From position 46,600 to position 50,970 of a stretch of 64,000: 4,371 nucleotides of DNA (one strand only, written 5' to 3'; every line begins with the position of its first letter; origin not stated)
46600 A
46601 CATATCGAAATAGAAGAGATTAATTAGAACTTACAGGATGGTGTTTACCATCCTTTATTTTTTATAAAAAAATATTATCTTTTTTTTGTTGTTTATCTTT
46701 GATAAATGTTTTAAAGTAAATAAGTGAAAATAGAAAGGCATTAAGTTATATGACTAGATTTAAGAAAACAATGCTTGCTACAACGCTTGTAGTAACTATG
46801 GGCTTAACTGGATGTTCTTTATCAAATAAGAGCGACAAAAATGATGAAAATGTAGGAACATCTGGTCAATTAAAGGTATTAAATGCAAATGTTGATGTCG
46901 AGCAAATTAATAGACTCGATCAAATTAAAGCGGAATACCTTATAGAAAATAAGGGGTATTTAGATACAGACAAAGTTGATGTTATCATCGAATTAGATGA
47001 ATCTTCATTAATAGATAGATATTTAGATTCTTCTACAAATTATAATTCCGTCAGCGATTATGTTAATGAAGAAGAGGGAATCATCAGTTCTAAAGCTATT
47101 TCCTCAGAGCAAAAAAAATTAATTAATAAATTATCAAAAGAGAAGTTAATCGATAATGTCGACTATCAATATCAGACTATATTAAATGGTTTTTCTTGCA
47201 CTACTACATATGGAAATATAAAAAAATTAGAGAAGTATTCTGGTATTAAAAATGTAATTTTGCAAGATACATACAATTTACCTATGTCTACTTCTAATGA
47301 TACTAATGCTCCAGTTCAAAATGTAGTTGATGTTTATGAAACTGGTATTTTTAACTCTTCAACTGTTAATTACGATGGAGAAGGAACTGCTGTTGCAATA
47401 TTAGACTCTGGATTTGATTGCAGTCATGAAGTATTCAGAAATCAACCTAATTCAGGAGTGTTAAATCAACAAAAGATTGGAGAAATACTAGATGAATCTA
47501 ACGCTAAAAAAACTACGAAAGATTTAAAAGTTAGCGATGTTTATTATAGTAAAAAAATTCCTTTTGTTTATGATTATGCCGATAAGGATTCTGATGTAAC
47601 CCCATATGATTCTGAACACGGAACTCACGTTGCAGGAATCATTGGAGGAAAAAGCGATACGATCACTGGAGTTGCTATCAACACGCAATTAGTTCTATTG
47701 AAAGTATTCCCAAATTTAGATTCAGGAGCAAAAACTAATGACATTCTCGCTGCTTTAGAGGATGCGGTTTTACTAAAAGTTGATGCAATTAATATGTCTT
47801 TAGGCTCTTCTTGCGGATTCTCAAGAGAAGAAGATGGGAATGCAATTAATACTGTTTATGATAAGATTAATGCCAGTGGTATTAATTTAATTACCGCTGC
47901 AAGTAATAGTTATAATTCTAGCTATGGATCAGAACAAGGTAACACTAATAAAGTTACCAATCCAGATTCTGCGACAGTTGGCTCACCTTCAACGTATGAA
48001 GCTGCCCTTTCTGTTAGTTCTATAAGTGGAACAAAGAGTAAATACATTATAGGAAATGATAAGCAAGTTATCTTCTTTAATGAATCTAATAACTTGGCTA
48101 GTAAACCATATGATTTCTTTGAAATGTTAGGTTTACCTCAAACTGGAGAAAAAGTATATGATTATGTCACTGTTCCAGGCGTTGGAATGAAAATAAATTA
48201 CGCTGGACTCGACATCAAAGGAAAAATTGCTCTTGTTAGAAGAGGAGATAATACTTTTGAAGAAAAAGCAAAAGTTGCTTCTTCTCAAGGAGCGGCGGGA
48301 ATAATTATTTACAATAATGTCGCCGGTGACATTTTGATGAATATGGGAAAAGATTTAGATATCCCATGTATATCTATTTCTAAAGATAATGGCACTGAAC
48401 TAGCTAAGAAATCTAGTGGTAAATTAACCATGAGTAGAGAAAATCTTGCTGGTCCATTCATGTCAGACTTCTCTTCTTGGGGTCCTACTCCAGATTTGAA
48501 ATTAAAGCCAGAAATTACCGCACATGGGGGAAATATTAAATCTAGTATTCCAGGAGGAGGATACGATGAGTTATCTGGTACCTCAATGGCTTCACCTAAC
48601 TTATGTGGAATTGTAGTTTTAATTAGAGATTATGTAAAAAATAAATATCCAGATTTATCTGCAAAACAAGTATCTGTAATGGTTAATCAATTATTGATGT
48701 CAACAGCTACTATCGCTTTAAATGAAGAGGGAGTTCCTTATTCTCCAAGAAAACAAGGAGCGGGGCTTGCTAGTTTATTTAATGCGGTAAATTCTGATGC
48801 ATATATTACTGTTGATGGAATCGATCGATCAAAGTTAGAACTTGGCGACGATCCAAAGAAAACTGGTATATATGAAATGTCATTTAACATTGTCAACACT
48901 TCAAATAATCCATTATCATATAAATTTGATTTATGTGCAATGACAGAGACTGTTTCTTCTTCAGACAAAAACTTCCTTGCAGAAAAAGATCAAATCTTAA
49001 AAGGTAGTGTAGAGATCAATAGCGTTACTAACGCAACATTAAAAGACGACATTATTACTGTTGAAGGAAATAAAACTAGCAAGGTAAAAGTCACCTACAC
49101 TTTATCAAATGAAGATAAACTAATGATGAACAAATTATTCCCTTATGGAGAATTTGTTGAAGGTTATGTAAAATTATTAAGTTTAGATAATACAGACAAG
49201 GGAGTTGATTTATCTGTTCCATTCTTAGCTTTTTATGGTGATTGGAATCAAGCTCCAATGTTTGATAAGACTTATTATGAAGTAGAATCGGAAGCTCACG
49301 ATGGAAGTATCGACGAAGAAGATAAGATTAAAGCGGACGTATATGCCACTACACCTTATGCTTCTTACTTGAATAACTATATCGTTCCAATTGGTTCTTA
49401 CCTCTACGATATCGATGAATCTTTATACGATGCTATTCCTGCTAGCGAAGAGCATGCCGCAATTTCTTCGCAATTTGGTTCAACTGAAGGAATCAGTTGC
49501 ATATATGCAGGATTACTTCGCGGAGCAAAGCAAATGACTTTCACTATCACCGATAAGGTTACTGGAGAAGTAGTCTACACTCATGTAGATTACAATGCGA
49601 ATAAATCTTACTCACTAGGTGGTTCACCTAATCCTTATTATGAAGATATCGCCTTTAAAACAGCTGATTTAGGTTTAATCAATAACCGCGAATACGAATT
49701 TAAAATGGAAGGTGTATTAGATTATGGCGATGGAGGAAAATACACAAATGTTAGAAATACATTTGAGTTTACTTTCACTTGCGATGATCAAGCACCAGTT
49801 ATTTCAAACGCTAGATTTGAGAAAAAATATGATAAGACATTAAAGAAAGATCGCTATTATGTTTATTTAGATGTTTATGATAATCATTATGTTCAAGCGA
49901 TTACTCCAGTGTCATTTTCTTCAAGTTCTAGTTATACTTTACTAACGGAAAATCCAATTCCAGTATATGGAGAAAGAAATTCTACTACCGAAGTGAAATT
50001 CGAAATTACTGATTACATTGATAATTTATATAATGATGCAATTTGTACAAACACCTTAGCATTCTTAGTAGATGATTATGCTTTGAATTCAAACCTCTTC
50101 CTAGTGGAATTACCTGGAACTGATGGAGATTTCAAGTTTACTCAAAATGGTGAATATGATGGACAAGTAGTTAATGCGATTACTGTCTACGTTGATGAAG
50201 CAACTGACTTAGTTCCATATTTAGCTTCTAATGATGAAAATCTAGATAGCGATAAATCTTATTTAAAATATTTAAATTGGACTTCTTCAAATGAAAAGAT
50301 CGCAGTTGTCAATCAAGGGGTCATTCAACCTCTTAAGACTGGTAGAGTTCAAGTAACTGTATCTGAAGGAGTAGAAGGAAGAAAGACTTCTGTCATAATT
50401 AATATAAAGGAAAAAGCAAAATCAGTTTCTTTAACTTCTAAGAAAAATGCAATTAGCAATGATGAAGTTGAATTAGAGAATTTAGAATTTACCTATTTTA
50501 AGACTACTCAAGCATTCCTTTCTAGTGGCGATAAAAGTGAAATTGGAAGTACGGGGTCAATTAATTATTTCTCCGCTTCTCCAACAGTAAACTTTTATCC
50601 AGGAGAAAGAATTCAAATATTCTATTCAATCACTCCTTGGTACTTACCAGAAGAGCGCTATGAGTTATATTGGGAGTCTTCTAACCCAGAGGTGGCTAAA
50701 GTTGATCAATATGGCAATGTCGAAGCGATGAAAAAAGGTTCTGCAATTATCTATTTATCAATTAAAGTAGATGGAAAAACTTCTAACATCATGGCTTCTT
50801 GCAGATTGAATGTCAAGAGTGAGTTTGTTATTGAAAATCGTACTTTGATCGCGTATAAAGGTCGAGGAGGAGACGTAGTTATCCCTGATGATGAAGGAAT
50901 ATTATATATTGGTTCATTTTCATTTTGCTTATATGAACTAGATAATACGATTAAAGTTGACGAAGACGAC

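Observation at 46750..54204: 2484-aa chimera: cell-envelope S8 protease + PA + Big_2 + ~40 BspA-type LRRs, anchored at both ends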

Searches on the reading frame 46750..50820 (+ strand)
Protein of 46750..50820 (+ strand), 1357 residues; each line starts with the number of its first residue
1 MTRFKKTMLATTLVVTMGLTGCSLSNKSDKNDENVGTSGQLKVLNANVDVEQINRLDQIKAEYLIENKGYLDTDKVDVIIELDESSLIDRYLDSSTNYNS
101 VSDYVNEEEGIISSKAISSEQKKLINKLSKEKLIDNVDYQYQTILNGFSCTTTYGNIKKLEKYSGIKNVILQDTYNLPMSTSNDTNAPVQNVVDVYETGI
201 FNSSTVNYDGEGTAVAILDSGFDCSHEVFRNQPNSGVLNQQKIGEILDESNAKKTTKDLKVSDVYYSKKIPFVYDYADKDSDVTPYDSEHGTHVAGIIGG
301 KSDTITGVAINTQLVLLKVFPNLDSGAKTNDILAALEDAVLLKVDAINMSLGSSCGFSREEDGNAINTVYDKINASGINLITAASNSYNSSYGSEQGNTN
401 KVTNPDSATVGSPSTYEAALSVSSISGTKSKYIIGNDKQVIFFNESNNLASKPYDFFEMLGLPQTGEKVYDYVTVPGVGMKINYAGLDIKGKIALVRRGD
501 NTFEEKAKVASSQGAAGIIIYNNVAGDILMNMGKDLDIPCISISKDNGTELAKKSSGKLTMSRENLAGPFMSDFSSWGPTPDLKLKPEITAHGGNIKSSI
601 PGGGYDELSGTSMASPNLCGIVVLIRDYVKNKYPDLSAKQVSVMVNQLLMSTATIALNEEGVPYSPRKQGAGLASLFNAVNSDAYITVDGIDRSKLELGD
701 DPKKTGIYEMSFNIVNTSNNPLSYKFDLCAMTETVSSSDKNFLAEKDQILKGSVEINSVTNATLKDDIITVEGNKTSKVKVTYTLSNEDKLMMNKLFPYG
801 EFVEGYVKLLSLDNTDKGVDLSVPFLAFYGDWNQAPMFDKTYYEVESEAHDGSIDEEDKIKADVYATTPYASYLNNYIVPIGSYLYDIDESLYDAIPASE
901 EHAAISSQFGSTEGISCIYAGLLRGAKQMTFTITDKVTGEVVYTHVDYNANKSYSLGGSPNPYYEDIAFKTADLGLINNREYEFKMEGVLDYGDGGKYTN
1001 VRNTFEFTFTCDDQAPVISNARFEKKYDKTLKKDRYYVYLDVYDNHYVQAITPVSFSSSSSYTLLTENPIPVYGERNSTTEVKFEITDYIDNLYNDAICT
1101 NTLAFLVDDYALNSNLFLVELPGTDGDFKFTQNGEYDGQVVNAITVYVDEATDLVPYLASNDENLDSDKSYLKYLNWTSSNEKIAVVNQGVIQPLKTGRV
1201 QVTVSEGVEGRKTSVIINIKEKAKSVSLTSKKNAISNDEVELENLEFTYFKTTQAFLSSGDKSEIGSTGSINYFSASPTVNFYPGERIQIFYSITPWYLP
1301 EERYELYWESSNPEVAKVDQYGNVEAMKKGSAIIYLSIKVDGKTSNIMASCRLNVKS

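Call 14: search_solved_structures(query=window:46750-50820:+, max_evalue=0.001, show_alignments=1)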
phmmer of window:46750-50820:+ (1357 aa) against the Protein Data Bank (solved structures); distinct sequences matched with E-value up to 0.001: 119 (the best 60 are shown).
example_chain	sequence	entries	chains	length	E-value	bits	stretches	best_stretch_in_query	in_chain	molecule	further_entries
7edd_A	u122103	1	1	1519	1.6e-63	218.2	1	205-868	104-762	C5a peptidase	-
5xyr_A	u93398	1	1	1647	6.7e-60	206.3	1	275-868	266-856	Chemokine protease C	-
5xya_A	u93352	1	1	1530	7.3e-60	206.1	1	275-868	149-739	Chemokine protease C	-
31mr_B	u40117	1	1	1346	2.6e-59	204.3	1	275-868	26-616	Cell envelope proteinase A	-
6vjb_A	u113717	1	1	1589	4.6e-59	203.5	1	275-868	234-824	Putative cell envelope proteinase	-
5xxz_A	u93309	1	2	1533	2.2e-58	201.2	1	275-868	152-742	Chemokine protease C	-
1xf1_A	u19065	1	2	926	5.9e-57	196.5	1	210-864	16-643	C5a peptidase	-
8bty_A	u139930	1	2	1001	6.7e-57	196.3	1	209-864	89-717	C5a peptidase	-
7yzx_A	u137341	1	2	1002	8.5e-57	196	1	209-864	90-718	C5a peptidase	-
3eif_A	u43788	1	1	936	1.1e-56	195.6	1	209-864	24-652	C5a peptidase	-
7bj3_A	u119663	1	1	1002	2.6e-56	194.4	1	209-864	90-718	C5a peptidase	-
8jmw_A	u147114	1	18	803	1.8e-38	135.2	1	282-778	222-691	S8 family serine peptidase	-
1bh6_A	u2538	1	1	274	8.3e-13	50.3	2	288-426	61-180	SUBTILISIN DY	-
5gl8_A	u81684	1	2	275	2.8e-12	48.5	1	281-425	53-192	Subtilisin NAT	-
3vyv_A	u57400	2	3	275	3.6e-12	48.1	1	281-425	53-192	Subtilisin NAT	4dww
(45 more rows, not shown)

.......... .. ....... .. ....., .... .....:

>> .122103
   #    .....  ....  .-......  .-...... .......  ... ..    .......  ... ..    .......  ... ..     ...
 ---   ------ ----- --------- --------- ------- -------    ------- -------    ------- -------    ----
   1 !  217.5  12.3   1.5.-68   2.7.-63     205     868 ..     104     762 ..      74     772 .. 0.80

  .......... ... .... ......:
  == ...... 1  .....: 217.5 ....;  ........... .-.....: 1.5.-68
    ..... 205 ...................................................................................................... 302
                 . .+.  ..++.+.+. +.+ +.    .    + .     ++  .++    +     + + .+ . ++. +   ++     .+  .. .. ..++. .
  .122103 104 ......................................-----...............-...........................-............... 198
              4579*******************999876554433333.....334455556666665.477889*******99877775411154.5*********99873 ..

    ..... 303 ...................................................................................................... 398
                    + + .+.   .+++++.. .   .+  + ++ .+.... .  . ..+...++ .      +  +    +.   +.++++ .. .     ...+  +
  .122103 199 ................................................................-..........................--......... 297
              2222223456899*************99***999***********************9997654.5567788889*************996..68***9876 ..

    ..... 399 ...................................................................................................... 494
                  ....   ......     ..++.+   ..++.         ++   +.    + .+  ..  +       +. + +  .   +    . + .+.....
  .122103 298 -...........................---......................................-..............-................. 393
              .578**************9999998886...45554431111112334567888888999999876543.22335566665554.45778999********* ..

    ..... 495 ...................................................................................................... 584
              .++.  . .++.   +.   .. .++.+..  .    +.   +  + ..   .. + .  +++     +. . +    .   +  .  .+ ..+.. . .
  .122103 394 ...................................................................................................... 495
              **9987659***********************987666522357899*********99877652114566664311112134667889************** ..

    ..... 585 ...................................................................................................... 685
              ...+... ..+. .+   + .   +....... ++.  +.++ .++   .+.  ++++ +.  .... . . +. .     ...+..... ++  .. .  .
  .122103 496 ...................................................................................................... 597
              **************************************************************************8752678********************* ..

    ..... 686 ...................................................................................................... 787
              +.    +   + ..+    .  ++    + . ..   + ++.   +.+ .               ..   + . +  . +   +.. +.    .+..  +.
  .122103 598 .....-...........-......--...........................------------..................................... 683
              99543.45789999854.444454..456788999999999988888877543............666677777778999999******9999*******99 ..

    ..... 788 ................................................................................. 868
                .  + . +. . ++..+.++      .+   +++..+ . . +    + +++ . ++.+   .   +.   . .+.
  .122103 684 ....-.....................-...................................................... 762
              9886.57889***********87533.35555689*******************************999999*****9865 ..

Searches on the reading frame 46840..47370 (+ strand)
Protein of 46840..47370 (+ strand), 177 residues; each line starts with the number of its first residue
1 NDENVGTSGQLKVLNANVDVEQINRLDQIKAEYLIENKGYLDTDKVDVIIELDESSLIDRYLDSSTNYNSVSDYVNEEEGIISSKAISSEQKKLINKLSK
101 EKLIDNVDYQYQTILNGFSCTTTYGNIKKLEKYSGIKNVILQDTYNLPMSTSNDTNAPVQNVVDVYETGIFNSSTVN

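Call 42: search_protein_families(library=pfam, proteins=[window:46840-47370:+], max_evalue=10)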
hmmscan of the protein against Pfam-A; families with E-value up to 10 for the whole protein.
window:46840-47370:+ (177 aa): 2 families
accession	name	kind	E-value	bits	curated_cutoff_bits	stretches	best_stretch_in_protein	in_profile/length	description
PF05922.21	Inhibitor_I9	-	0.0025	18.9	21.2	1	86-147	19-81/82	Peptidase inhibitor I9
PF24172.1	CdiI_ImmP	-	0.69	10.6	33.2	1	21-75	22-76/129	CdiI immunity protein EcoliA0-like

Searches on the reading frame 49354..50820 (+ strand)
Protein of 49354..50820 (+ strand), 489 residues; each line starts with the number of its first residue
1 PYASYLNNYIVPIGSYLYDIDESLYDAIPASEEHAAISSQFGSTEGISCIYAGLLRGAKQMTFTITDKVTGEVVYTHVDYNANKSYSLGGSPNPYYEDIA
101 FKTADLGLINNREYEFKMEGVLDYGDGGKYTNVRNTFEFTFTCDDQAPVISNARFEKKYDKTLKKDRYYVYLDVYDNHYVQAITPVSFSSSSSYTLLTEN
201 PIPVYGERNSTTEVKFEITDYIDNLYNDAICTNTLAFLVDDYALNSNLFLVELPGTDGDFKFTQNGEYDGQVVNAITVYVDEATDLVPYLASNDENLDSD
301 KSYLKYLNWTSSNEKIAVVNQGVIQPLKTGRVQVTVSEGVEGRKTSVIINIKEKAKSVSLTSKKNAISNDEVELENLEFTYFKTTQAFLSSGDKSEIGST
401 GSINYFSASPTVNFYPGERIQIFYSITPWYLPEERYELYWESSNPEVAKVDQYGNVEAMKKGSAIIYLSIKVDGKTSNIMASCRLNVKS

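Call 28: search_solved_structures(query=window:49354-50820:+, max_evalue=1)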
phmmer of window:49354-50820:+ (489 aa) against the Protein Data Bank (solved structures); distinct sequences matched with E-value up to 1: 0.

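Call 42: search_protein_families(library=pfam, proteins=[window:49354-50820:+], max_evalue=10)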
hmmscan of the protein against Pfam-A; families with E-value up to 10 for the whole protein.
window:49354-50820:+ (489 aa): 3 families
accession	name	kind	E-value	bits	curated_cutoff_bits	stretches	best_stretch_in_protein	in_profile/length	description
PF02368.24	Big_2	-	2.1e-10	40.9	22.8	2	439-466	37-64/79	Bacterial Ig-like domain (group 2)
PF22359.2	Big-like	-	0.0011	19.6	27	1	440-470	5-35/48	Bacterial Ig-like domain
PF21461.3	HL_N-beta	-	0.0018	18.5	27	1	309-338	16-45/57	Hyaluronate lyase, N-terminal beta-sheet domain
